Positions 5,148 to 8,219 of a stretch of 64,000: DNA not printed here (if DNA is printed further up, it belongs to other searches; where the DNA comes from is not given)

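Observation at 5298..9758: Candidate tryptophan-scavenging system: TBDR plus periplasmic YtcJ-like amidohydrolase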

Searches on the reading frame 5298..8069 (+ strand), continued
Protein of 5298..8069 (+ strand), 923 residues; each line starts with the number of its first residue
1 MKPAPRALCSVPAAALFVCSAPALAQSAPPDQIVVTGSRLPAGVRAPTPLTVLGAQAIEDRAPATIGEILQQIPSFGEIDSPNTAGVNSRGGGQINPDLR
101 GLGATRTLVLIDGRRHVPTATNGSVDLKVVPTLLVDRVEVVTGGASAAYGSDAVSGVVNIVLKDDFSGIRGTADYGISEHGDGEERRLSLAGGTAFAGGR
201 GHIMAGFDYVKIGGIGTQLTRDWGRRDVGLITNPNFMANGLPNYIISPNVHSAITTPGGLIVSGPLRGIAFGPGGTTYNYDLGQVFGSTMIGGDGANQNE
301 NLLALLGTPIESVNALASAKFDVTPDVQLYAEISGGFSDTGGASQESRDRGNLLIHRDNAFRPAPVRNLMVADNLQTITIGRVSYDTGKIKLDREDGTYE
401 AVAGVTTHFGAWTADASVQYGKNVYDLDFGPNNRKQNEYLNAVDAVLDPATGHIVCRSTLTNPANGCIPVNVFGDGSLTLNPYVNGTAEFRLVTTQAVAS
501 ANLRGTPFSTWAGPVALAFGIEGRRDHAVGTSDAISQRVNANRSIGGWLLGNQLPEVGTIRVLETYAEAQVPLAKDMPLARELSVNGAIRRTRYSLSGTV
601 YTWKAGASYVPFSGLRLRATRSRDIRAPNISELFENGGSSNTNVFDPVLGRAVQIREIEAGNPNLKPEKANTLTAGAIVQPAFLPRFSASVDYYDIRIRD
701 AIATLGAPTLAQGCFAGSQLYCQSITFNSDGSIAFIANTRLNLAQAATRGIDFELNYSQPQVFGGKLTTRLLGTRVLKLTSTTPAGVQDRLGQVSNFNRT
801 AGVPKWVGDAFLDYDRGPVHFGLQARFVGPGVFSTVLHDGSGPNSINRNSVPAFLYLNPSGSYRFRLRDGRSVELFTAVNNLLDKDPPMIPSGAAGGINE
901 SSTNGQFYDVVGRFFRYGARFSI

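Call 60: search_protein_families(library=ncbifam, proteins=[L140:11268-12632:+, L138:11550-12896:+, L138:4345-4836:+, L140:7853-9565:+, L140:9562-11271:+], max_evalue=0.00001)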
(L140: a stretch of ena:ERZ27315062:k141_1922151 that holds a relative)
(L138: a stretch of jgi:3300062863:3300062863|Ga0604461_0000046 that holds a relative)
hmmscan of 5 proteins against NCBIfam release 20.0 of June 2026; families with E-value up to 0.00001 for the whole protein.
L140:11268-12632:+ (454 aa): 35 families (the best 25 are shown)
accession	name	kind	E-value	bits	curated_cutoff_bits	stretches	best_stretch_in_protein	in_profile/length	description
TIGR00895.1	2A0115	subfamily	1.3e-98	330.5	418.55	1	9-407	1-396/398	aromatic acid/H+ symport family MFS transporter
NF053517.1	HbztTptrPcaK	equivalog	2.1e-90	303.8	770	1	8-445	2-437/437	4-hydroxybenzoate transporter PcaK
NF008586.0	PRK11551.1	equivalog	1.2e-71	241.9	410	2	26-219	16-209/406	3-(3-hydroxy-phenyl)propionate transporter MhpT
TIGR00898.1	2A0119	subfamily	2.6e-28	99.1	550.75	1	46-428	109-490/506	cation transport protein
TIGR00893.1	2A0114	subfamily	8.4e-26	90.8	395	1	43-435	12-397/399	D-galactonate transporter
TIGR00891.1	2A0112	subfamily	3.8e-22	78.9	552.9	1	23-422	10-399/405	sialate:H+ symport family MFS transporter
NF003024.0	PRK03893.1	subfamily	1.9e-21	76.5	604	1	22-215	18-210/497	sialate:H+ symport family MFS transporter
TIGR00879.1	SP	subfamily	9e-18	64.1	237.8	1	18-436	47-495/510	sugar porter family MFS transporter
TIGR00881.1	2A0104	subfamily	1.3e-17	63.9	407.75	1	43-409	13-370/379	phosphoglycerate transporter protein PgtP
TIGR00880.1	2_A_01_02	superfamily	3.2e-14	53.2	131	1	70-202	4-140/141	multidrug resistance protein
TIGR01299.1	synapt_SV2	subfamily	3.5e-14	51.6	637.3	1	19-179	161-321/742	synaptic vesicle protein SV2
TIGR00710.1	efflux_Bcr_CflA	subfamily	5e-14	52.5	200.9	1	47-203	27-183/385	Bcr/CflA family efflux MFS transporter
NF008314.0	PRK11102.1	equivalog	7.4e-12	45.2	303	1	26-203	11-188/396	Bcr/CflA family multidrug efflux MFS transporter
TIGR00883.1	2A0106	subfamily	2.3e-11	43.4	443.45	1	72-168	47-151/400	metabolite/H+ symporter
NF008270.1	PRK11043.1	equivalog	2.8e-11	43.1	430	1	51-183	31-163/382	purine nucleoside transporter PunC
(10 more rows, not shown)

L138:11550-12896:+ (448 aa): 49 families (the best 25 are shown)
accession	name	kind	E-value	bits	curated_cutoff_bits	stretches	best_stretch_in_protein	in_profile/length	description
TIGR00895.1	2A0115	subfamily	5.6e-113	377.9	418.55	1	5-401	2-398/398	aromatic acid/H+ symport family MFS transporter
NF053517.1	HbztTptrPcaK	equivalog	2e-105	353.3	770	1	3-428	2-428/437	4-hydroxybenzoate transporter PcaK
NF008586.0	PRK11551.1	equivalog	2.1e-85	287.1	410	2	21-212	16-207/406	3-(3-hydroxy-phenyl)propionate transporter MhpT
TIGR00898.1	2A0119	subfamily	1.2e-34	120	550.75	1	43-415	111-485/506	cation transport protein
TIGR00893.1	2A0114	subfamily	2.5e-30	105.7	395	1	38-281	12-244/399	D-galactonate transporter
TIGR00891.1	2A0112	subfamily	4.1e-30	105.1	552.9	1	18-399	10-386/405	sialate:H+ symport family MFS transporter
NF003024.0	PRK03893.1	subfamily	1.1e-26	93.7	604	1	17-210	18-210/497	sialate:H+ symport family MFS transporter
TIGR00710.1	efflux_Bcr_CflA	subfamily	1.5e-25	90.5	200.9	1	21-199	6-184/385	Bcr/CflA family efflux MFS transporter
TIGR00881.1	2A0104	subfamily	2.5e-22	79.4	407.75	1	40-406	15-376/379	phosphoglycerate transporter protein PgtP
TIGR00880.1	2_A_01_02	superfamily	5.1e-20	72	131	1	69-197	13-140/141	multidrug resistance protein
NF008314.0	PRK11102.1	equivalog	1.7e-19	70.3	303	1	18-199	8-189/396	Bcr/CflA family multidrug efflux MFS transporter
TIGR00879.1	SP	subfamily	1.7e-18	66.5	237.8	1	20-288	57-348/510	sugar porter family MFS transporter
NF053813.1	MFS_TcaB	equivalog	5e-18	65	475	1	20-217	6-200/396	putative multidrug effflux MFS transporter TcaB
TIGR00883.1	2A0106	subfamily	8e-17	61.4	443.45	1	70-405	50-383/400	metabolite/H+ symporter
NF008270.1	PRK11043.1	equivalog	2.3e-16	59.9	430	1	47-204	32-189/382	purine nucleoside transporter PunC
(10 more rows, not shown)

L138:4345-4836:+ (163 aa): 13 families
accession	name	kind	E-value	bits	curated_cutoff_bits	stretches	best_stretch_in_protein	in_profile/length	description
TIGR02337.1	HpaR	equivalog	2.3e-13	50.1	121.2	1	25-151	5-129/130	homoprotocatechuate degradation operon regulator HpaR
NF041230.1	BagL_FevM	exception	4.8e-13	49.4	230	1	46-148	37-138/145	MarR family transcriptional regulator BagL/FevM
NF045593.1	bilirub_TF_BilQ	equivalog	7.9e-13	48.3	125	1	66-153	46-133/135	bilirubin utilization transcriptional regulator BilQ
NF050133.1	TransRegFabT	equivalog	1.6e-11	44.6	200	1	63-154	42-133/138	fatty acid biosynthesis transcriptional regulator FabT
NF052438.1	TransRegRv0880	equivalog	2.5e-09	37.1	220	1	46-151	31-135/143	Rv0880 family HTH-type transcriptional regulator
NF008565.1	PRK11512.1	equivalog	4.5e-09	36.5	240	1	37-150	29-141/144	multiple antibiotic resistance transcriptional regulator MarR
NF053777.1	Saro0803TransReg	equivalog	6.6e-09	35.6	200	1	62-151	49-138/140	Saro_0803 family transcriptional regulator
NF038251.1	AdcR_fam_Zn_TF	equivalog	2.1e-08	34.5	175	1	62-154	47-142/143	zinc-dependent MarR family transcriptional regulator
NF053814.1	teico_TcaR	equivalog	1.1e-07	32.1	170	1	52-156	41-146/151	MarR family transcriptional regulator TcaR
NF052638.1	TransRegOhrRVib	equivalog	3.8e-07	29.9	200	1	30-151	19-136/141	transcriptional regulator OhrR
NF008122.0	PRK10870.1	equivalog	6.8e-07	29.1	157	1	57-154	63-161/176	transcriptional repressor MprA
NF002926.0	PRK03573.1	equivalog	6.9e-07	29.3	120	1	69-156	51-138/144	transcriptional regulator SlyA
NF047395.1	TransRegLtdR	equivalog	8.8e-07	28.8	250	1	62-153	63-156/166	transcriptional regulator LdtR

L140:7853-9565:+ (570 aa): 15 families
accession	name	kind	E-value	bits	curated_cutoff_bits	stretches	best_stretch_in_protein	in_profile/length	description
NF006056.0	PRK08204.1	subfamily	1.3e-13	50.5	391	1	489-536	336-383/449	hypothetical protein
NF051886.1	XaaProDiPepCaul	equivalog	3.7e-12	46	500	1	37-113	4-79/398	Xaa-Pro dipeptidase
TIGR01224.1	hutI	equivalog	9.8e-11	41.1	298.15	0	52-103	5-55/377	imidazolonepropionase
TIGR01178.1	ade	equivalog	3.3e-10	39.1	472.5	0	33-100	2-61/552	adenine deaminase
NF005557.0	PRK07228.1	equivalog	1.1e-08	34.2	522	0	33-99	3-66/445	5'-deoxyadenosine deaminase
TIGR03178.1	allantoinase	equivalog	2e-08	33.5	357.85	0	34-105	3-67/441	allantoinase AllB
NF006679.0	PRK09228.1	subfamily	1e-07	31.1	351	0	52-99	33-80/433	guanine deaminase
TIGR02967.1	guan_deamin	equivalog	7.2e-07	28.5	375.4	0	54-99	10-55/401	guanine deaminase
NF006689.0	PRK09237.1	equivalog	7.3e-07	28.1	371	0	33-101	5-69/383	amidohydrolase/deacetylase family metallohydrolase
NF011990.0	PRK15446.2-6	subfamily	8.9e-07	27.9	233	0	32-96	2-64/390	alpha-D-ribose 1-methylphosphonate 5-triphosphate diphosphatase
TIGR03314.1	Se_ssnA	subfamily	9.2e-07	28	455.5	1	34-123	2-92/441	putative selenium metabolism protein SsnA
NF011987.0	PRK15446.2-3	subfamily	2.8e-06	26.4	253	0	26-95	5-66/395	alpha-D-ribose 1-methylphosphonate 5-triphosphate diphosphatase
NF006055.0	PRK08203.1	equivalog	5.2e-06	25.3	532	0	30-98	4-71/455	8-oxoguanine deaminase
TIGR02318.1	phosphono_phnM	equivalog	6.7e-06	25.3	390.55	0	34-96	1-55/376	phosphonate metabolism protein PhnM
NF009686.0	PRK13207.1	subfamily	8.1e-06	24.9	354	0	30-108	67-149/569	urease subunit alpha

L140:9562-11271:+ (569 aa): 14 families
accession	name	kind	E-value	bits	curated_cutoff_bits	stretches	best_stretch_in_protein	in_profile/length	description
NF006056.0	PRK08204.1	subfamily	2e-12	46.6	391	0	21-85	4-65/449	hypothetical protein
NF051886.1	XaaProDiPepCaul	equivalog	1.5e-11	44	500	0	39-90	18-67/398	Xaa-Pro dipeptidase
TIGR01224.1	hutI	equivalog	7.5e-08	31.6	298.15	0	40-88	4-50/377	imidazolonepropionase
NF006549.0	PRK09045.1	equivalog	1.7e-07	30.3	540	0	442-524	299-379/444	TRZ/ATZ family hydrolase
TIGR03314.1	Se_ssnA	subfamily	3e-07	29.7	455.5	1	22-109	1-88/441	putative selenium metabolism protein SsnA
NF006689.0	PRK09237.1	equivalog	3.1e-07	29.3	371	0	21-85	4-64/383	amidohydrolase/deacetylase family metallohydrolase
NF011989.0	PRK15446.2-5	equivalog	4.4e-07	29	565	0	21-90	3-66/385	alpha-D-ribose 1-methylphosphonate 5-triphosphate diphosphatase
TIGR02318.1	phosphono_phnM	equivalog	5.3e-07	28.9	390.55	0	24-110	2-80/376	phosphonate metabolism protein PhnM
NF005557.0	PRK07228.1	equivalog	7.6e-07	28.2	522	0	22-85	3-63/445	5'-deoxyadenosine deaminase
NF011986.0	PRK15446.2-2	equivalog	2e-06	26.9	465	0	21-90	2-67/406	alpha-D-ribose 1-methylphosphonate 5-triphosphate diphosphatase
TIGR01178.1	ade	equivalog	2e-06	26.6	472.5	0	22-84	2-56/552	adenine deaminase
TIGR03178.1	allantoinase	equivalog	7.3e-06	25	357.85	0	23-92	3-65/441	allantoinase AllB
NF005540.0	PRK07203.1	equivalog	8.3e-06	24.7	444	0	22-86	2-67/444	putative aminohydrolase SsnA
NF006055.0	PRK08203.1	equivalog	8.9e-06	24.5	532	0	20-87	5-71/455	8-oxoguanine deaminase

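Call 73: find_encoding_contigs(protein=P0243, flank=5000, max_places=1)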
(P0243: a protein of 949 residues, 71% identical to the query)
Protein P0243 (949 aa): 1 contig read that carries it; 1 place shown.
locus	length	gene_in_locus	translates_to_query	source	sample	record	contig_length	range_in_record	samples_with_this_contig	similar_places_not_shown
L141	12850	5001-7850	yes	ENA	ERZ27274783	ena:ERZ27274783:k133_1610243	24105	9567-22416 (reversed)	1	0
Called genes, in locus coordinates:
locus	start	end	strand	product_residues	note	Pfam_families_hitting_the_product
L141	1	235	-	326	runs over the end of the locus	PF08240:ADH_N, PF00107:ADH_zinc_N, PF13602:ADH_zinc_N_2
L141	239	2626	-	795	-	PF07715:Plug, PF00593:TonB_dep_Rec_b-barrel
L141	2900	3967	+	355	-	PF14525:AraC_binding_2, PF12833:HTH_18, PF00165:HTH_AraC (weak)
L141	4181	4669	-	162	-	PF01047:MarR, PF12802:MarR_2, PF13601:HTH_34 (weak), PF13463:HTH_27 (weak)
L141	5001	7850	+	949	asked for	PF07715:Plug, PF00593:TonB_dep_Rec_b-barrel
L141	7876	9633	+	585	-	PF07969:Amidohydro_3, PF01979:Amidohydro_1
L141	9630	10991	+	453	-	PF07690:MFS_1, PF00083:Sugar_tr, PF07690:MFS_1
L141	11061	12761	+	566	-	PF07969:Amidohydro_3, PF01979:Amidohydro_1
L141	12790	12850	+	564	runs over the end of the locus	PF07969:Amidohydro_3, PF01979:Amidohydro_1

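Call 74: find_encoding_contigs(protein=P0249, flank=5000, max_places=1)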
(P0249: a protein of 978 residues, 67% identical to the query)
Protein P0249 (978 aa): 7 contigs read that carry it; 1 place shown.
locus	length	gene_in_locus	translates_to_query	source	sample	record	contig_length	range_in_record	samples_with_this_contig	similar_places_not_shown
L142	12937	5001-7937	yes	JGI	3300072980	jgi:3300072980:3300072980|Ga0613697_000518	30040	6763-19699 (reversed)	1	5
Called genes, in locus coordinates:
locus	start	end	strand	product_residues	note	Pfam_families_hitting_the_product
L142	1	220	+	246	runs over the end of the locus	PF04335:VirB8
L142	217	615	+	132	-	PF03524:CagX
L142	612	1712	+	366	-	PF03743:TrbI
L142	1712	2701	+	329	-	PF00437:T2SSE, PF01580:FtsK_SpoIIIE (faint)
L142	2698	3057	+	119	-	PF04956:TrbC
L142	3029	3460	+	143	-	-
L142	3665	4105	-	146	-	PF01042:Ribonuc_L-PSP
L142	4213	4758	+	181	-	PF01047:MarR, PF12802:MarR_2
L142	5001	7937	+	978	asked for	PF07715:Plug, PF00593:TonB_dep_Rec_b-barrel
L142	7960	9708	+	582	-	PF07969:Amidohydro_3, PF01979:Amidohydro_1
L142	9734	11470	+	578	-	PF07969:Amidohydro_3, PF01979:Amidohydro_1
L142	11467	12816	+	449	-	PF00083:Sugar_tr, PF07690:MFS_1, PF06779:MFS_4, PF07690:MFS_1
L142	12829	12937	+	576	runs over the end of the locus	PF07969:Amidohydro_3, PF01979:Amidohydro_1 (weak)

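Call 75: predict_structure(alignment_id=A2)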
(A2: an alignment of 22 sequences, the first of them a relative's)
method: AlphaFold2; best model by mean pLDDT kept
length: 557 residues; sequences in the alignment: 22
mean_pLDDT: 43.1   pTM: 0.44
mean pLDDT of the five models: 43.1, 41.1, 40.4, 39.5, 37.9
residues with pLDDT >= 90: 6; 70-90: 64; 50-70: 92; < 50: 395
segments of 3 or more residues with pLDDT < 50: 1-40, 50-52, 75-179, 185-190, 201-218, 225-249, 264-271, 293-299, 302-334, 411-557
pLDDT, mean of each block of 10 residues (from residue 1): 34 30 27 38 57 62 72 42 22 29 28 35 28 29 34 30 30 46 51 60 39 41 48 37 37 54 47 68 80 47 37 42 39 60 87 70 74 90 65 67 69 33 28 34 42 25 22 22 31 27 25 24 30 34 24 25
secondary structure, 60 per line:
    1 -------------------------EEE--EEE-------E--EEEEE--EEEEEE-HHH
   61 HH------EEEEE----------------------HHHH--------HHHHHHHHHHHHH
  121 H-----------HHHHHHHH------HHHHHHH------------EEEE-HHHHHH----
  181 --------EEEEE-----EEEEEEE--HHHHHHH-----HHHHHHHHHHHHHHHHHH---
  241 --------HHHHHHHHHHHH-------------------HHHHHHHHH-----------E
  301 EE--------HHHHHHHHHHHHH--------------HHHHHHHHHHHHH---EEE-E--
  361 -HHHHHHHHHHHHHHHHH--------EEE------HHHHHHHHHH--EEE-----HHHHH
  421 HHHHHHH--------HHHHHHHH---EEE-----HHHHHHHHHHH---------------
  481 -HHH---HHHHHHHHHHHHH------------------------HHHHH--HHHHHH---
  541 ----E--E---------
elements in order: E26-28 E31-33 E44-48 E51-56 H58-62 E69-73 H96-99 H108-121 H133-140 H147-153 E166-169 H171-176 E189-193 E199-205 H208-214 H220-237 H249-260 H280-288 E300-302 H311-323 H338-350 E354-356 H362-378 E387-389 H396-405 E408-410 H416-427 H436-443 E447-449 H455-465 H488-500 H525-529 H532-537
